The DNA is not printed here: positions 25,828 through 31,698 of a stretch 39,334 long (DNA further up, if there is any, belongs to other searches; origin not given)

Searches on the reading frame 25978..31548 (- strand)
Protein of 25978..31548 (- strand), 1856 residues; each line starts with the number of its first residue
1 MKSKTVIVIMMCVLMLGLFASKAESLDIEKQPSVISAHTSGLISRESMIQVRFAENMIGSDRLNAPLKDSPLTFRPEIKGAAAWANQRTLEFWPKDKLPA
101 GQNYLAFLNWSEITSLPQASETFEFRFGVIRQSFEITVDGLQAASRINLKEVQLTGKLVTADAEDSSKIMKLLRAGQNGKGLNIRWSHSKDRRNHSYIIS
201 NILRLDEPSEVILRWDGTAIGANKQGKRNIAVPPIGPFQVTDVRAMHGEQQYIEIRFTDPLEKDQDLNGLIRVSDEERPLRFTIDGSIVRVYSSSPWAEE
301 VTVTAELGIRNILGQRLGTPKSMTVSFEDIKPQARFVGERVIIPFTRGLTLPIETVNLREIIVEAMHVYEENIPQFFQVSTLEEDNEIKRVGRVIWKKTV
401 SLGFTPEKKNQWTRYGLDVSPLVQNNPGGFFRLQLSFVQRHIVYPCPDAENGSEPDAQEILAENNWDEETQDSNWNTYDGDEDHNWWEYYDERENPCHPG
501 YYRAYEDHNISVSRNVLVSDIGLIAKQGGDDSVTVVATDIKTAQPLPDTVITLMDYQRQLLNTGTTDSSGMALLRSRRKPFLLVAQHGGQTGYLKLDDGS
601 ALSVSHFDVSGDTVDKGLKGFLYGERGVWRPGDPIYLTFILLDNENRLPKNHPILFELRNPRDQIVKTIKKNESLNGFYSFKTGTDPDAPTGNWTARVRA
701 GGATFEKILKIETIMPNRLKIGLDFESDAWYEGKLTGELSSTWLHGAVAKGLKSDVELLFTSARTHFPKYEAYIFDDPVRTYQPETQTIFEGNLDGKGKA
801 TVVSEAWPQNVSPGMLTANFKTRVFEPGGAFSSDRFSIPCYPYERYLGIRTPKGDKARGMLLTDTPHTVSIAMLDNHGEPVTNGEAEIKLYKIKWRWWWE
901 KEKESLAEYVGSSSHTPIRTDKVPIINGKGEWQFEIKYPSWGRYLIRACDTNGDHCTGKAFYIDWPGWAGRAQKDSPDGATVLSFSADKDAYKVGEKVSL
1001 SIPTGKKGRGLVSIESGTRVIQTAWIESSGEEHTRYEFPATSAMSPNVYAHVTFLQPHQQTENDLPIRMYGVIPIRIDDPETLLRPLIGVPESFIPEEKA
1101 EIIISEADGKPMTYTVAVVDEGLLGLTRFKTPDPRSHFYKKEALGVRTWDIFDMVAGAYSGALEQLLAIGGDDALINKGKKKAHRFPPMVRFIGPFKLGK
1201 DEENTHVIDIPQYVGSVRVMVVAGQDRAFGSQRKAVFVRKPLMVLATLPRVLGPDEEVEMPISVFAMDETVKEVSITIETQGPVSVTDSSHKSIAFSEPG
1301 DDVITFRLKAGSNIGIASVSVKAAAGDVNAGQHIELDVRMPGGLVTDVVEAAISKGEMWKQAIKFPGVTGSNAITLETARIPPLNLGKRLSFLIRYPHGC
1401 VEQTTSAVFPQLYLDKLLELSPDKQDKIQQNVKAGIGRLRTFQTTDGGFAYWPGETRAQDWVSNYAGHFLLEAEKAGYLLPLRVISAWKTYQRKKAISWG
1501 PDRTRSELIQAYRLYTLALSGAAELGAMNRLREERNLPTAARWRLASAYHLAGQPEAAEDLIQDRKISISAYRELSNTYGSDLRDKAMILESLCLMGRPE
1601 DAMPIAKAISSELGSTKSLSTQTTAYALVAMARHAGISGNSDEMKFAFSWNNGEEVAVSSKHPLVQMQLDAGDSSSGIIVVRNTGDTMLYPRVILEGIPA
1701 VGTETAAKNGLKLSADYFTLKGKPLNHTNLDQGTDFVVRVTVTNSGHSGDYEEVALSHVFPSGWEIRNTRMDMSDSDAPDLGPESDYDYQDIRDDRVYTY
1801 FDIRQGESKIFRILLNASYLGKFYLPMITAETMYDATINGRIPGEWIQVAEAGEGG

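Call 48: search_protein_families(library=pfam, proteins=[window:25978-31548:-], max_evalue=0.0001)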
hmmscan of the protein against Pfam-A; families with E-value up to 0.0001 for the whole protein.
window:25978-31548:- (1856 aa): 8 families
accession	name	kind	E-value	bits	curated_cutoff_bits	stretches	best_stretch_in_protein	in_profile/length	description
PF17962.7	bMG6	-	7.1e-22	78.1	23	1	848-965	1-112/112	Bacterial macroglobulin domain 6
PF11974.14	bMG3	-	3e-21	75.7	34.9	1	518-613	1-102/103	Bacterial alpha-2-macroglobulin MG3 domain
PF07703.20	A2M_BRD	-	7.9e-18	65.6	22.7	1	983-1126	1-140/140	Alpha-2-macroglobulin bait region domain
PF01835.25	MG2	-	9.6e-16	58.4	32.8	1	619-701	1-86/96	MG2 domain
PF17973.7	bMG10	-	4e-15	56.6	26.2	1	1710-1835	1-129/131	Bacterial Alpha-2-macroglobulin MG10 domain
PF17972.7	bMG5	-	1.6e-08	35.4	26.5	1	733-829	18-114/127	Bacterial Alpha-2-macroglobulin MG5 domain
PF07678.20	TED_complement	-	3.3e-08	33.4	22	1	1389-1476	18-108/312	A-macroglobulin TED domain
PF00207.28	A2M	-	7.7e-08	32.5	21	1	1198-1277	9-91/92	Alpha-2-macroglobulin family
